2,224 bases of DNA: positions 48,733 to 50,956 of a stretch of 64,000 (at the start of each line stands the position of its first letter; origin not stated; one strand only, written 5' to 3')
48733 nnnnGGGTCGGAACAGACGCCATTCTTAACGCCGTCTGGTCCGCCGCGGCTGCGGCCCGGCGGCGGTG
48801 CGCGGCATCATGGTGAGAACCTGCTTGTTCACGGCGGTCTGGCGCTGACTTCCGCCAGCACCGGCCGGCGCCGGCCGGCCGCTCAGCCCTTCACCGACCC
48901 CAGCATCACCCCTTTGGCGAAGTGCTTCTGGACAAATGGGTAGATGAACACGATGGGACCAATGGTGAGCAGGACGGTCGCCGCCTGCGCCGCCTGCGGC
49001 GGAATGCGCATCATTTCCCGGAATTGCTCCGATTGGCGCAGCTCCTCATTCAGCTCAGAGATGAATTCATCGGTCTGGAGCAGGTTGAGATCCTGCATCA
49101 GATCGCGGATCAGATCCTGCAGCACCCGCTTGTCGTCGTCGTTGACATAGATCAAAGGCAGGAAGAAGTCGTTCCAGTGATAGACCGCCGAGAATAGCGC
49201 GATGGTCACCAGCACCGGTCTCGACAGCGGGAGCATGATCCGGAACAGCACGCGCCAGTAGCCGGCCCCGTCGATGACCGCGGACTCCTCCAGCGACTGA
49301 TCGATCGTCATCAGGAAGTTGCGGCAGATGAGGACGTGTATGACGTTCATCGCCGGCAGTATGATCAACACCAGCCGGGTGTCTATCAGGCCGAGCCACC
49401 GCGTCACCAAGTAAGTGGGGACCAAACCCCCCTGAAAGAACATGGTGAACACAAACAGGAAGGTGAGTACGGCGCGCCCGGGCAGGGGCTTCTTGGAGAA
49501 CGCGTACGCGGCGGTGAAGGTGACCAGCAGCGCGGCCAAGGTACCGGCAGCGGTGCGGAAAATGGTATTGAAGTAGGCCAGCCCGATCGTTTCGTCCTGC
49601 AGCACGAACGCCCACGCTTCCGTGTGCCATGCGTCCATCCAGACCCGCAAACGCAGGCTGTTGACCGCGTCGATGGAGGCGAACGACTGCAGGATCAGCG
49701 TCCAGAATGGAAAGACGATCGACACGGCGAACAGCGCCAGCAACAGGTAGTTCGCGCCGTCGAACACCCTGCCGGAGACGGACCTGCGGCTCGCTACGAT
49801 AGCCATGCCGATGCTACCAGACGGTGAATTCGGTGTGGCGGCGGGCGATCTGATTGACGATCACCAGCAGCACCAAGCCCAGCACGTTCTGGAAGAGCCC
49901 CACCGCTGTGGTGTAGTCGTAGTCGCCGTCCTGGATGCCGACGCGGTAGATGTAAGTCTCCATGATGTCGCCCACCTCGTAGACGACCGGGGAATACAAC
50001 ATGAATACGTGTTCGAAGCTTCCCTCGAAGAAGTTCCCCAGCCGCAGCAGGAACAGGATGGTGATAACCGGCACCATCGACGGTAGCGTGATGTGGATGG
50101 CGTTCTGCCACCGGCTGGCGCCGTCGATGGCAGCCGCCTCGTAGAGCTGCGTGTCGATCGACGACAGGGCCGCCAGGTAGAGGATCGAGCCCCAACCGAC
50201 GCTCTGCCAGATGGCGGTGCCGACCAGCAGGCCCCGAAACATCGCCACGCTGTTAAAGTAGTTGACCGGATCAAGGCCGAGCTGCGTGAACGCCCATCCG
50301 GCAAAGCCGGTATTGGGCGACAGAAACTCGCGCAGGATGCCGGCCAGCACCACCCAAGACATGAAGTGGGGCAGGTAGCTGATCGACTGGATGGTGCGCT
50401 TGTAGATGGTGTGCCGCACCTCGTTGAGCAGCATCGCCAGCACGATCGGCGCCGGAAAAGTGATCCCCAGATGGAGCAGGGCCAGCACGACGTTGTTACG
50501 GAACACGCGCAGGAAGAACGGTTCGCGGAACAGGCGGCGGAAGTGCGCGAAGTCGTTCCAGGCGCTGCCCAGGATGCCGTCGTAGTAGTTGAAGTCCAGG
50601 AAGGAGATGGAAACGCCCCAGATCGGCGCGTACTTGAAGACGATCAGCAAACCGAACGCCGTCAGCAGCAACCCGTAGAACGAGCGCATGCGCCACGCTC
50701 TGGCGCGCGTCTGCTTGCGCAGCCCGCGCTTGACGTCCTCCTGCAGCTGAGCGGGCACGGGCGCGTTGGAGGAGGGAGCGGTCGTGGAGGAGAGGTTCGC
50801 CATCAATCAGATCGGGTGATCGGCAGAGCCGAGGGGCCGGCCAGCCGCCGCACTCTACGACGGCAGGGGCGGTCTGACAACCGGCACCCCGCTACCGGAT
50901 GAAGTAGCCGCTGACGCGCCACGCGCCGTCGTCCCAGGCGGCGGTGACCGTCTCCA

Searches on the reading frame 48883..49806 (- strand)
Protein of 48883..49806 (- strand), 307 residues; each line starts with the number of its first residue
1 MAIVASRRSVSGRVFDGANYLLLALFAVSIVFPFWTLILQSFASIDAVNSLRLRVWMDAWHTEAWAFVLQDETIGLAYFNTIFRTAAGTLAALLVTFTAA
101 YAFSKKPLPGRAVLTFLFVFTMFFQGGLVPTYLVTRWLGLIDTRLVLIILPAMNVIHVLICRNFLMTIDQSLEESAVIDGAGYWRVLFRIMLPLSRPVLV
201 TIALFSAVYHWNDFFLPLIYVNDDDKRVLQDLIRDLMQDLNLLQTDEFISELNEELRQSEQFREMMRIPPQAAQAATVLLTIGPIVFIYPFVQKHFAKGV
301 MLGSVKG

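Call 70: search_protein_families(library=pfam, proteins=[window:48883-49806:-], max_evalue=0.00001)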
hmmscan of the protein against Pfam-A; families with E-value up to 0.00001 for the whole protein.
window:48883-49806:- (307 aa): 1 family
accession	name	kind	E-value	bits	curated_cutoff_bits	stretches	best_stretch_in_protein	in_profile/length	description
PF00528.27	BPD_transp_1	-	4.1e-15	56.4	26.4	1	115-300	34-182/184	Binding-protein-dependent transport system inner membrane component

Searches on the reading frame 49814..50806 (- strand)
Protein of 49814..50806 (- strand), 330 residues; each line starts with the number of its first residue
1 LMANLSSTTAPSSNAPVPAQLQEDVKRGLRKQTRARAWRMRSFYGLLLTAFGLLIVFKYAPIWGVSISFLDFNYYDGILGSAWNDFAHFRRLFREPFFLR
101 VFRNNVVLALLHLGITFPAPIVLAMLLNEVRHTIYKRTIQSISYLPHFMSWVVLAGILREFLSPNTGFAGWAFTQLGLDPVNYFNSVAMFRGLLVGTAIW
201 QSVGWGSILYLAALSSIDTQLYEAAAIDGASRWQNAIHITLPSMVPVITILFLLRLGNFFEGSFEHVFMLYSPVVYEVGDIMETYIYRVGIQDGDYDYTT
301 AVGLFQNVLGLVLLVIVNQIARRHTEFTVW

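Call 70: search_protein_families(library=pfam, proteins=[window:49814-50806:-], max_evalue=0.00001)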
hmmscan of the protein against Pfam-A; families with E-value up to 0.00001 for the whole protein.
window:49814-50806:- (330 aa): 1 family
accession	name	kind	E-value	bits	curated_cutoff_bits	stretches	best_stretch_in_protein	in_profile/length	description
PF00528.27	BPD_transp_1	-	6e-16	59.1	26.4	1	118-323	3-181/184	Binding-protein-dependent transport system inner membrane component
